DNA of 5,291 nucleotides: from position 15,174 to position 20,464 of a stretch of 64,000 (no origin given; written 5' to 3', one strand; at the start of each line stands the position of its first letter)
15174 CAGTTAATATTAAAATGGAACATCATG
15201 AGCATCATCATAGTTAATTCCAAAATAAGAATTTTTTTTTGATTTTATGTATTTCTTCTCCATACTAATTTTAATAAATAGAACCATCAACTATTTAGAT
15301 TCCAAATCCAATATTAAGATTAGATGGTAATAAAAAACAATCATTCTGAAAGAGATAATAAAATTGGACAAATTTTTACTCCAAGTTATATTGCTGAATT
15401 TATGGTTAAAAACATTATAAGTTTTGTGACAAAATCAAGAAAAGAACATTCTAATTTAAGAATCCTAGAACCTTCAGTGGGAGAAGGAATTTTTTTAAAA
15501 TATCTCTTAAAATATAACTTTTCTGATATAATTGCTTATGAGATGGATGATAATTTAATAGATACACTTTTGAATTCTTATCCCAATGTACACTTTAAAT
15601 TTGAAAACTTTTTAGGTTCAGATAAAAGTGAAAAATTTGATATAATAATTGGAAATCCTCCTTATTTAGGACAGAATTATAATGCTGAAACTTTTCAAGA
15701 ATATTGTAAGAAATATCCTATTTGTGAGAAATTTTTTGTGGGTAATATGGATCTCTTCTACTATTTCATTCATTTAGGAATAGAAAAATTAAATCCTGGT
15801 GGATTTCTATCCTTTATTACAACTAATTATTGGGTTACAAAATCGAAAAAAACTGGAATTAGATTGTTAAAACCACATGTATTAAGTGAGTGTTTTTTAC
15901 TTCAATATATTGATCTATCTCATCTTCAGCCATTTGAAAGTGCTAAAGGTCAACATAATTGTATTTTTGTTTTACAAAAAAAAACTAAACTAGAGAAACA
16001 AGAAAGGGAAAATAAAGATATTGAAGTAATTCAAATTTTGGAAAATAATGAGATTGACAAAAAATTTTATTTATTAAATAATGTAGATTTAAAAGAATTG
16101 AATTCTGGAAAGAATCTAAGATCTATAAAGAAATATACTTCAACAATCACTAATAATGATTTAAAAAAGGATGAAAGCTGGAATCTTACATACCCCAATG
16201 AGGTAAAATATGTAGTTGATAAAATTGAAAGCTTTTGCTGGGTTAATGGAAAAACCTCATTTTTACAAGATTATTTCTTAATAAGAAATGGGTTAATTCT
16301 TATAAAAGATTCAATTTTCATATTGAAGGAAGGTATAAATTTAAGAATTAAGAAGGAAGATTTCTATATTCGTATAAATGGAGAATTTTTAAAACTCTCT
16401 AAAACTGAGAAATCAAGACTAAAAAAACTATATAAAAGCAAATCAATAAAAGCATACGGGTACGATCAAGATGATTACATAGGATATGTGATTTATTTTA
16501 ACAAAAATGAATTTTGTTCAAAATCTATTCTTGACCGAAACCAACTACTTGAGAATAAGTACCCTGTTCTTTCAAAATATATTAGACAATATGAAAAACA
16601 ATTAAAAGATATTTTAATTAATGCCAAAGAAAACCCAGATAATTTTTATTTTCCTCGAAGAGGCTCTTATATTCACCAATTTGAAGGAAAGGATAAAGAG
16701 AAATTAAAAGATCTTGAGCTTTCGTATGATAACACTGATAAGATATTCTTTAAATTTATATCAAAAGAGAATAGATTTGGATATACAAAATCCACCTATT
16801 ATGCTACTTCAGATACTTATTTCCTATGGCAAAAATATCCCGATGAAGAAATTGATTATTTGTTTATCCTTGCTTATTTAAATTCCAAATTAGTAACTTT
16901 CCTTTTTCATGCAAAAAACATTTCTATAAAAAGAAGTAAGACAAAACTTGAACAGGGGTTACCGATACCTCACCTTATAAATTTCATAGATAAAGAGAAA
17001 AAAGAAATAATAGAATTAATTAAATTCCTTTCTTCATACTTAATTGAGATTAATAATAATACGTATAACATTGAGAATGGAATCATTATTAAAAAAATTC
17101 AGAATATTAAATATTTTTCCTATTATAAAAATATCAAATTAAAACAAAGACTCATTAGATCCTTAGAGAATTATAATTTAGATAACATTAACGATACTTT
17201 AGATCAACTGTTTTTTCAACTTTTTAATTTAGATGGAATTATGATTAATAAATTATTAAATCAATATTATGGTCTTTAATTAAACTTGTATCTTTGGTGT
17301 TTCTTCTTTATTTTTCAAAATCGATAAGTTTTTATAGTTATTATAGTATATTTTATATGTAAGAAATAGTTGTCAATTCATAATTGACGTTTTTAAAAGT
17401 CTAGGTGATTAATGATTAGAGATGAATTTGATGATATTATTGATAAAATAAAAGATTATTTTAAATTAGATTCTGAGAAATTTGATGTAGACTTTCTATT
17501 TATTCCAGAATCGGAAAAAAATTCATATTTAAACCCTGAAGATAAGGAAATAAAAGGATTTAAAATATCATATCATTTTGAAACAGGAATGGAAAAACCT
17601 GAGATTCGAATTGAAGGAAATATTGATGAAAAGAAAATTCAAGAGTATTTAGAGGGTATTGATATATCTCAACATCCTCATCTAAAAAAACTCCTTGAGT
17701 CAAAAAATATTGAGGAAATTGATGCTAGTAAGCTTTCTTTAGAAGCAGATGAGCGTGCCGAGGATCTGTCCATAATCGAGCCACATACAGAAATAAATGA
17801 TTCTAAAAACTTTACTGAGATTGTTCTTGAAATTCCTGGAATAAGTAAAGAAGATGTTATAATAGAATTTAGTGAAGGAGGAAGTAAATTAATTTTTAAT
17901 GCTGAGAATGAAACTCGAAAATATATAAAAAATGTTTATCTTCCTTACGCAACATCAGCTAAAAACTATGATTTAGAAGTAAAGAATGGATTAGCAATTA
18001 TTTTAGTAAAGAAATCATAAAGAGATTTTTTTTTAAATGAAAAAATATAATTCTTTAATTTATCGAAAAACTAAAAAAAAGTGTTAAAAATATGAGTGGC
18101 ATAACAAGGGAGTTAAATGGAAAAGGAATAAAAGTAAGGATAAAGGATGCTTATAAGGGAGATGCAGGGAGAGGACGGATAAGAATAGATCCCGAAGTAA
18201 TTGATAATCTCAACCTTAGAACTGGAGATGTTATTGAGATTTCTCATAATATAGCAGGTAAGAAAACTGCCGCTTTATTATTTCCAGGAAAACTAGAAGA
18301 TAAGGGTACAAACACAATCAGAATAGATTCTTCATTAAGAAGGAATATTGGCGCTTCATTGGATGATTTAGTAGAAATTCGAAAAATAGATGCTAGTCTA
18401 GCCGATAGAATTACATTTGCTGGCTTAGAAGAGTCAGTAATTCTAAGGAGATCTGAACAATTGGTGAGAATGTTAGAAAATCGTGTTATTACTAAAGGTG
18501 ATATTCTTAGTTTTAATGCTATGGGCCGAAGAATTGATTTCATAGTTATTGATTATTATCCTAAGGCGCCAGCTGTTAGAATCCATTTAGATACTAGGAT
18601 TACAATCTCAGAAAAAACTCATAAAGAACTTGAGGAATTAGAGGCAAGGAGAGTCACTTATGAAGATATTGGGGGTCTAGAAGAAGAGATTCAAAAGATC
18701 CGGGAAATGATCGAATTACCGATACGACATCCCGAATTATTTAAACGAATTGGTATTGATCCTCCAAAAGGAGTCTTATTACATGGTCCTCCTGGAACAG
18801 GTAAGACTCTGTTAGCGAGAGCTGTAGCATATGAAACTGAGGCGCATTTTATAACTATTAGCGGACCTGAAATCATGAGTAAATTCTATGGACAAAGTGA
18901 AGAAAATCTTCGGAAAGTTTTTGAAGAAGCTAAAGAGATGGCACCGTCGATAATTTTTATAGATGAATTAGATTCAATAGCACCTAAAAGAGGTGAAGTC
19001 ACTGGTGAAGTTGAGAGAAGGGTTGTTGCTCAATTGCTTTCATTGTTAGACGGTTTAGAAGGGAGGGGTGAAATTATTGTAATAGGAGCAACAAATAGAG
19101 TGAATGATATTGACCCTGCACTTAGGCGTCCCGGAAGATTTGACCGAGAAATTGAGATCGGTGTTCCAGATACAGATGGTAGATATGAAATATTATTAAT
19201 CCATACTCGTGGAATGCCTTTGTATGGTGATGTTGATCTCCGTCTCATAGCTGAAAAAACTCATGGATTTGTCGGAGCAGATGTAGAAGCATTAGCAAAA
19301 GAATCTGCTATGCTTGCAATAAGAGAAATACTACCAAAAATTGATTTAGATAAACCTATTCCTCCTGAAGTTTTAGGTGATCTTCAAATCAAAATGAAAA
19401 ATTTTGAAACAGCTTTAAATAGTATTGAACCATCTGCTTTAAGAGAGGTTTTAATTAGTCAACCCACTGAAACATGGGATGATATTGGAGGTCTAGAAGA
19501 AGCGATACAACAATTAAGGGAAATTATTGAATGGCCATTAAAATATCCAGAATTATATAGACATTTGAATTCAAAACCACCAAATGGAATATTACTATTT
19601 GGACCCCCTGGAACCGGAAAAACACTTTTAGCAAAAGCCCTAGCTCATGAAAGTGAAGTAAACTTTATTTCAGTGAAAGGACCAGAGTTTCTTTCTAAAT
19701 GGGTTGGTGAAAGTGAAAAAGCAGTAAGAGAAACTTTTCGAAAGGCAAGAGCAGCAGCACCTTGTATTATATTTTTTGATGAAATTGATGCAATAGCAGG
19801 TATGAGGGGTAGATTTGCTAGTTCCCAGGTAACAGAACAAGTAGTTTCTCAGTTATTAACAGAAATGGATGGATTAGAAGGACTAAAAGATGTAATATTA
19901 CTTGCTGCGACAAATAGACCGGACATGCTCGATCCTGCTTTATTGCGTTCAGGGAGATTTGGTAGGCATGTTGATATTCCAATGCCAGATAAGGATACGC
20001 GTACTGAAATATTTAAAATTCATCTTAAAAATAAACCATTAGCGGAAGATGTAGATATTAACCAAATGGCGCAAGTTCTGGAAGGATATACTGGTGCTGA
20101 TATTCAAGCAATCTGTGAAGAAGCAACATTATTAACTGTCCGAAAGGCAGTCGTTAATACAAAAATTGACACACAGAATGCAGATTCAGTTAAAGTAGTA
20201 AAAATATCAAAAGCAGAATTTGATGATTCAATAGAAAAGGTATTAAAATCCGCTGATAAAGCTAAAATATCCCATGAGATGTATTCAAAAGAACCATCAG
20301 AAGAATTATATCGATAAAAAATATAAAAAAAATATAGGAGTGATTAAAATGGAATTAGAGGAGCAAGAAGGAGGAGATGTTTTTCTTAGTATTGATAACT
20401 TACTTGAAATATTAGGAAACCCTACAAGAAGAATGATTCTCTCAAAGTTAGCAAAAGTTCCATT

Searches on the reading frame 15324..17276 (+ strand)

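Call 51: search_protein_families(library=pfam, proteins=[window:15324-17276:+], max_evalue=0.001)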
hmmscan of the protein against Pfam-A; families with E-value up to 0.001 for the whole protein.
window:15324-17276:+ (651 aa): 2 families
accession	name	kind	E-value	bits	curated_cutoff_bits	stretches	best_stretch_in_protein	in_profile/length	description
PF07669.17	Eco57I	-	1.4e-20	74.5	25.3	1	93-204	59-171/171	Eco57I restriction-modification methylase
PF12950.13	TaqI_C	-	2.1e-08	34.9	26.5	1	462-539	33-105/118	TaqI-like C-terminal specificity domain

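Call 80: search_protein_families(library=padloc, proteins=[window:15324-17276:+], max_evalue=0.00001)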
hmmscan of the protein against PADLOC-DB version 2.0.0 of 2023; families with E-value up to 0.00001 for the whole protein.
window:15324-17276:+ (651 aa): 15 families
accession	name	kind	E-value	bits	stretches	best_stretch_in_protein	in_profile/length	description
PDLC03248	MTase_II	-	2.7e-27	93.7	1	10-575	5-498/521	Type II methyltransferase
PDLC03612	REase_MTase_IIG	-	1.2e-19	68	1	73-587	774-1225/1247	Type IIG restriction enzyme-methyltransferase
PDLC03313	MTase_II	-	4.5e-19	66.4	1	94-271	134-299/563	Type II methyltransferase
PDLC03226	MTase_II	-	7.1e-18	62.5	1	4-337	6-351/579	Type II methyltransferase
PDLC03267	MTase_II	-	2.8e-15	54.3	1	11-130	9-132/539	Type II methyltransferase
PDLC03348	MTase_II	-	6e-15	52.8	1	101-178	343-417/727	Type II methyltransferase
PDLC03600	REase_MTase_IIG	-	2e-12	43.9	1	102-246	494-625/1205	Type IIG restriction enzyme-methyltransferase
PDLC03335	MTase_II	-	2.3e-12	44.4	1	101-424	192-464/607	Type II methyltransferase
PDLC03293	MTase_II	-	2.9e-11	40.8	1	11-173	13-169/427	Type II methyltransferase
PDLC02525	PglX|PglXI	-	6.1e-11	39.7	1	102-263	453-602/607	PglX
PDLC03258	MTase_II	-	1.3e-10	39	1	9-117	17-115/366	Type II methyltransferase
PDLC02643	DrmMI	-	7.7e-08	28.6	1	101-170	865-936/1347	DrmMI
PDLC03227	MTase_II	-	2.1e-07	28.3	1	8-244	21-256/494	Type II methyltransferase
PDLC03629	REase_MTase_IIG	-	9.1e-07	25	1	96-215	562-685/1182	Type IIG restriction enzyme-methyltransferase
PDLC03601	REase_MTase_IIG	-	3e-06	23.3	0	102-215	671-777/1110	Type IIG restriction enzyme-methyltransferase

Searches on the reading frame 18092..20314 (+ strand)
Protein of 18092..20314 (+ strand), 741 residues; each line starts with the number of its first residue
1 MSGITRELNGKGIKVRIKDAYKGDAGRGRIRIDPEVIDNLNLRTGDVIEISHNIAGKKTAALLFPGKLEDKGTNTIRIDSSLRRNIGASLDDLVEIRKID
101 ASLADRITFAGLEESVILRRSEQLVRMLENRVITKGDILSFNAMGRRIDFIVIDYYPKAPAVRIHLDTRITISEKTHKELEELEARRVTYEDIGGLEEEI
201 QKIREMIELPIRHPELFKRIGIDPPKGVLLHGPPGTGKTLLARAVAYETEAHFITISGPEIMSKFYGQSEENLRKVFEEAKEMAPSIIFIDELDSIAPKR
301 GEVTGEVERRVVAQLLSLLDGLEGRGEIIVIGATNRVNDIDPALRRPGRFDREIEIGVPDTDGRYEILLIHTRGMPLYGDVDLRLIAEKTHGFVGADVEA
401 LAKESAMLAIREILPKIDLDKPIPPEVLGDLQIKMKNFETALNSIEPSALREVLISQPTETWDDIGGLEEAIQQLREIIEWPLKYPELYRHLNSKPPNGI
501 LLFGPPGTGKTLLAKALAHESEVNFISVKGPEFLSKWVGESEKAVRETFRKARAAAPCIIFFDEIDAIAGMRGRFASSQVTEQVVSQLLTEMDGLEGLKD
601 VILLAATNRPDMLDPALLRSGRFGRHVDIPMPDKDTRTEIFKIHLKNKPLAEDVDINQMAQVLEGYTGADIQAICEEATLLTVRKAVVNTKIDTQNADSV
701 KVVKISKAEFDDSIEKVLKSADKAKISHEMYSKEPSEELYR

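Call 77: find_homologous_proteins(query=window:18092-20314:+, max_evalue=1e-50)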
Query window:18092-20314:+ (741 aa): 8000 proteins with E <= 1e-50 among 8000 candidates; the best 120 are listed.
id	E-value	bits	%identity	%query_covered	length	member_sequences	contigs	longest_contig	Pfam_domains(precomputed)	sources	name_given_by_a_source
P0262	0.0e+0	1531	94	100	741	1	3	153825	PF13173.13,PF02359.25,PF13671.13,PF00004.36,PF13401.13,PF13238.13,PF05673.20,PF07728.21,PF13191.13,PF07724.21,PF24883.3,PF13521.13,PF25199.2,PF13481.13,PF01057.24,PF06068.20,PF05496.19,PF17862.8,PF01695.24,PF02933.24,PF00005.34,PF02367.24,PF00910.29,PF01078.28,PF20720.4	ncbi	ncbi:MAG: CDC48 family AAA ATPase [Promethearchaeota archaeon]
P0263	0.0e+0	1514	93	100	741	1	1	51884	PF13173.13,PF02359.25,PF13671.13,PF00004.36,PF13401.13,PF13238.13,PF05673.20,PF07728.21,PF13191.13,PF06414.19,PF07724.21,PF24883.3,PF13521.13,PF25199.2,PF01057.24,PF06068.20,PF05496.19,PF17862.8,PF01695.24,PF02933.24,PF00005.34,PF02367.24,PF00910.29,PF01078.28,PF20720.4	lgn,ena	-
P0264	0.0e+0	1512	92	100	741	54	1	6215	PF13173.13,PF02359.25,PF13671.13,PF00004.36,PF13401.13,PF13238.13,PF07728.21,PF13191.13,PF06414.19,PF07724.21,PF24883.3,PF05729.19,PF13521.13,PF25199.2,PF06068.20,PF05496.19,PF17862.8,PF01695.24,PF02933.24,PF00005.34,PF02367.24,PF13207.13,PF00910.29,PF01078.28,PF20720.4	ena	-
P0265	0.0e+0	1495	91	100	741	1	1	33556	PF13173.13,PF01057.24,PF06068.20,PF02359.25,PF13671.13,PF00004.36,PF13401.13,PF13238.13,PF05496.19,PF17862.8,PF07728.21,PF13191.13,PF01695.24,PF02933.24,PF07724.21,PF24883.3,PF00005.34,PF02367.24,PF13521.13,PF00910.29,PF01078.28,PF25199.2,PF20720.4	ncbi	ncbi:MAG: CDC48 family AAA ATPase [Promethearchaeota archaeon]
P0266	0.0e+0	1492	91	100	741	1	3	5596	PF13173.13,PF02359.25,PF13671.13,PF00004.36,PF13401.13,PF13238.13,PF05673.20,PF07728.21,PF13191.13,PF07724.21,PF24883.3,PF13521.13,PF25199.2,PF01057.24,PF06068.20,PF05496.19,PF17862.8,PF01695.24,PF02933.24,PF00005.34,PF02367.24,PF00910.29,PF01078.28,PF20720.4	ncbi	ncbi:MAG: CDC48 family AAA ATPase [Promethearchaeota archaeon]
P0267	0.0e+0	1491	91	100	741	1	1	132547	PF13173.13,PF01057.24,PF06068.20,PF02359.25,PF13671.13,PF00004.36,PF13401.13,PF13238.13,PF05496.19,PF17862.8,PF07728.21,PF13191.13,PF01695.24,PF02933.24,PF07724.21,PF24883.3,PF00005.34,PF02367.24,PF13521.13,PF00910.29,PF01078.28,PF25199.2,PF20720.4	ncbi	-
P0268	0.0e+0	1490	92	100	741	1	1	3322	PF13173.13,PF02359.25,PF13671.13,PF00004.36,PF13401.13,PF13238.13,PF05673.20,PF07728.21,PF13191.13,PF07724.21,PF24883.3,PF13521.13,PF25199.2,PF01057.24,PF06068.20,PF05496.19,PF17862.8,PF01695.24,PF02933.24,PF00005.34,PF02367.24,PF00910.29,PF01078.28,PF20720.4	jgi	-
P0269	0.0e+0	1489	91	100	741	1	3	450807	PF13173.13,PF01057.24,PF06068.20,PF02359.25,PF13671.13,PF00004.36,PF13401.13,PF13238.13,PF05496.19,PF17862.8,PF07728.21,PF13191.13,PF01695.24,PF02933.24,PF07724.21,PF24883.3,PF02367.24,PF13521.13,PF00910.29,PF01078.28,PF25199.2,PF20720.4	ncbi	ncbi:MAG: CDC48 family AAA ATPase [Candidatus Hodarchaeota archaeon]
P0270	0.0e+0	1488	91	100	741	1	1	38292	PF13173.13,PF02359.25,PF13671.13,PF00004.36,PF13401.13,PF13238.13,PF05673.20,PF07728.21,PF13191.13,PF07724.21,PF24883.3,PF13521.13,PF25199.2,PF13481.13,PF01057.24,PF06068.20,PF05496.19,PF17862.8,PF01695.24,PF02933.24,PF23902.1,PF02367.24,PF00910.29,PF01078.28,PF20720.4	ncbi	ncbi:MAG: CDC48 family AAA ATPase [Candidatus Thorarchaeota archaeon]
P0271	0.0e+0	1488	91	100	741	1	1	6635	PF13173.13,PF01057.24,PF06068.20,PF02359.25,PF13671.13,PF00004.36,PF13401.13,PF13238.13,PF05673.20,PF05496.19,PF17862.8,PF07728.21,PF13191.13,PF01695.24,PF02933.24,PF07724.21,PF24883.3,PF02367.24,PF13521.13,PF00910.29,PF01078.28,PF25199.2,PF20720.4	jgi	jgi:transitional endoplasmic reticulum ATPase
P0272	0.0e+0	1488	91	100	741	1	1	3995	PF13173.13,PF02359.25,PF13671.13,PF00004.36,PF13401.13,PF13238.13,PF05673.20,PF07728.21,PF13191.13,PF07724.21,PF24883.3,PF13521.13,PF25199.2,PF01057.24,PF06068.20,PF05496.19,PF17862.8,PF01695.24,PF02933.24,PF00005.34,PF02367.24,PF00910.29,PF01078.28,PF20720.4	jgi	-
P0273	0.0e+0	1486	92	100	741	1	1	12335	PF13173.13,PF02359.25,PF13671.13,PF00004.36,PF13401.13,PF13238.13,PF05673.20,PF07728.21,PF13191.13,PF07724.21,PF24883.3,PF13521.13,PF25199.2,PF01057.24,PF06068.20,PF05496.19,PF17862.8,PF01695.24,PF02933.24,PF00005.34,PF02367.24,PF00910.29,PF01078.28,PF20720.4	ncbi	ncbi:MAG: CDC48 family AAA ATPase [Promethearchaeota archaeon]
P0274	0.0e+0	1484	91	100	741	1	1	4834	PF13173.13,PF02359.25,PF13671.13,PF00004.36,PF13401.13,PF13238.13,PF05673.20,PF07728.21,PF13191.13,PF07724.21,PF24883.3,PF13521.13,PF25199.2,PF01057.24,PF06068.20,PF05496.19,PF17862.8,PF01695.24,PF02933.24,PF23902.1,PF02367.24,PF00910.29,PF01078.28,PF20720.4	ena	-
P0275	0.0e+0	1483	90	100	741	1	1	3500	PF13173.13,PF02359.25,PF13671.13,PF00004.36,PF13401.13,PF13238.13,PF07728.21,PF13191.13,PF07724.21,PF24883.3,PF05729.19,PF13521.13,PF25199.2,PF06068.20,PF05496.19,PF17862.8,PF01695.24,PF02933.24,PF23902.1,PF00005.34,PF02367.24,PF00910.29,PF01078.28,PF20720.4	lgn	-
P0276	0.0e+0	1483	91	100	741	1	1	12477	PF13173.13,PF02359.25,PF13671.13,PF00004.36,PF13401.13,PF13238.13,PF05673.20,PF07728.21,PF13191.13,PF07724.21,PF24883.3,PF13521.13,PF25199.2,PF01057.24,PF06068.20,PF05496.19,PF17862.8,PF01695.24,PF02933.24,PF00005.34,PF02367.24,PF00910.29,PF01078.28,PF20720.4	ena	-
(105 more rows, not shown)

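Call 85: find_encoding_contigs(protein=P0262, flank=10000, max_places=3)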
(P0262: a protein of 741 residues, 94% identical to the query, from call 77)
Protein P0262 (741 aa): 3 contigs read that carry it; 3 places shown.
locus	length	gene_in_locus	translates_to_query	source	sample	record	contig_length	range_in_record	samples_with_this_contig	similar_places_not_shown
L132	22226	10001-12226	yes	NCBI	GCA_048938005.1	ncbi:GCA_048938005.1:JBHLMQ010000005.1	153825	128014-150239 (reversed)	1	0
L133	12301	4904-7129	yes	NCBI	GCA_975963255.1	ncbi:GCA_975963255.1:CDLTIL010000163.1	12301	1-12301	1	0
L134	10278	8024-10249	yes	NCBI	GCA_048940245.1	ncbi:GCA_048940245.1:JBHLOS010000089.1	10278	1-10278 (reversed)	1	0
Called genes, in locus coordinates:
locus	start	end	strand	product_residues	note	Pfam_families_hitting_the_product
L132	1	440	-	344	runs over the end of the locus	PF00753:Lactamase_B, PF19583:ODP (faint), PF23023:Anti-Pycsar_Apyc1 (weak), PF12706:Lactamase_B_2 (weak), PF21221:B_lactamase-like_C (weak)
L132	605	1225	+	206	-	PF00583:Acetyltransf_1, PF13508:Acetyltransf_7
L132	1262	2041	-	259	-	PF01061:ABC2_membrane, PF12679:ABC2_membrane_2 (faint), PF12698:ABC2_membrane_3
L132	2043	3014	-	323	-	PF02463:SMC_N (faint), PF13476:AAA_23 (weak), PF13175:AAA_15 (faint), PF00005:ABC_tran, PF13555:AAA_29 (faint), PF13401:AAA_22 (faint), PF13304:AAA_21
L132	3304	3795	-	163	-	PF24038:DUF7347, PF12840:HTH_20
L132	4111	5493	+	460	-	PF01590:GAF (weak), PF02518:HATPase_c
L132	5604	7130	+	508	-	PF07992:Pyr_redox_2, PF13738:Pyr_redox_3, PF00070:Pyr_redox, PF02852:Pyr_redox_dim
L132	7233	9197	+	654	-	PF07669:Eco57I, PF12950:TaqI_C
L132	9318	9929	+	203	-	-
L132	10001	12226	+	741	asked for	PF02359:CDC48_N, PF02933:CDC48_2, PF05496:RuvB_N (weak), PF13191:AAA_16 (weak), PF00004:AAA, PF17862:AAA_lid_3, PF00004:AAA, PF17862:AAA_lid_3, +19 more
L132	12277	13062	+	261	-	PF12840:HTH_20 (weak)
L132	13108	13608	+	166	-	-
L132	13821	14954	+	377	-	PF13183:Fer4_8 (faint), PF13187:Fer4_9 (faint), PF13534:Fer4_17 (faint), PF14697:Fer4_21 (faint), PF00037:Fer4 (weak), PF12838:Fer4_7, PF00037:Fer4 (weak), PF12838:Fer4_7 (weak), +3 more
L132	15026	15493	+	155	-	-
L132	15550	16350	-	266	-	-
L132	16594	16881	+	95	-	-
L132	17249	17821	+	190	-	PF07998:Peptidase_M54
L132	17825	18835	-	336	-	PF03747:ADP_ribosyl_GH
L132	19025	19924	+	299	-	PF00701:DHDPS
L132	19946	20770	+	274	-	PF01113:DapB_N, PF05173:DapB_C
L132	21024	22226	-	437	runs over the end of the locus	PF00278:Orn_DAP_Arg_deC, PF02784:Orn_Arg_deC_N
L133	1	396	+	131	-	?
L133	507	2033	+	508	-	PF07992:Pyr_redox_2, PF13738:Pyr_redox_3, PF00070:Pyr_redox, PF02852:Pyr_redox_dim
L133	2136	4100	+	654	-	PF07669:Eco57I, PF12950:TaqI_C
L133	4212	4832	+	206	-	-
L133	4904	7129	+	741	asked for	PF02359:CDC48_N, PF02933:CDC48_2, PF05496:RuvB_N (weak), PF13191:AAA_16 (weak), PF00004:AAA, PF17862:AAA_lid_3, PF00004:AAA, PF17862:AAA_lid_3, +19 more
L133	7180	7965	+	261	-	PF12840:HTH_20 (weak)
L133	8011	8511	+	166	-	-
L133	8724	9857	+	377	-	PF13183:Fer4_8 (faint), PF13187:Fer4_9 (faint), PF13534:Fer4_17 (faint), PF14697:Fer4_21 (faint), PF00037:Fer4 (weak), PF12838:Fer4_7, PF00037:Fer4 (weak), PF12838:Fer4_7 (weak), +3 more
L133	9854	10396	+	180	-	-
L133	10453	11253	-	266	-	-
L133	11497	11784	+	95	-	-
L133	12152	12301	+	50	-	?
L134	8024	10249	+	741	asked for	PF02359:CDC48_N, PF02933:CDC48_2, PF05496:RuvB_N (weak), PF13191:AAA_16 (weak), PF00004:AAA, PF17862:AAA_lid_3, PF00004:AAA, PF17862:AAA_lid_3, +19 more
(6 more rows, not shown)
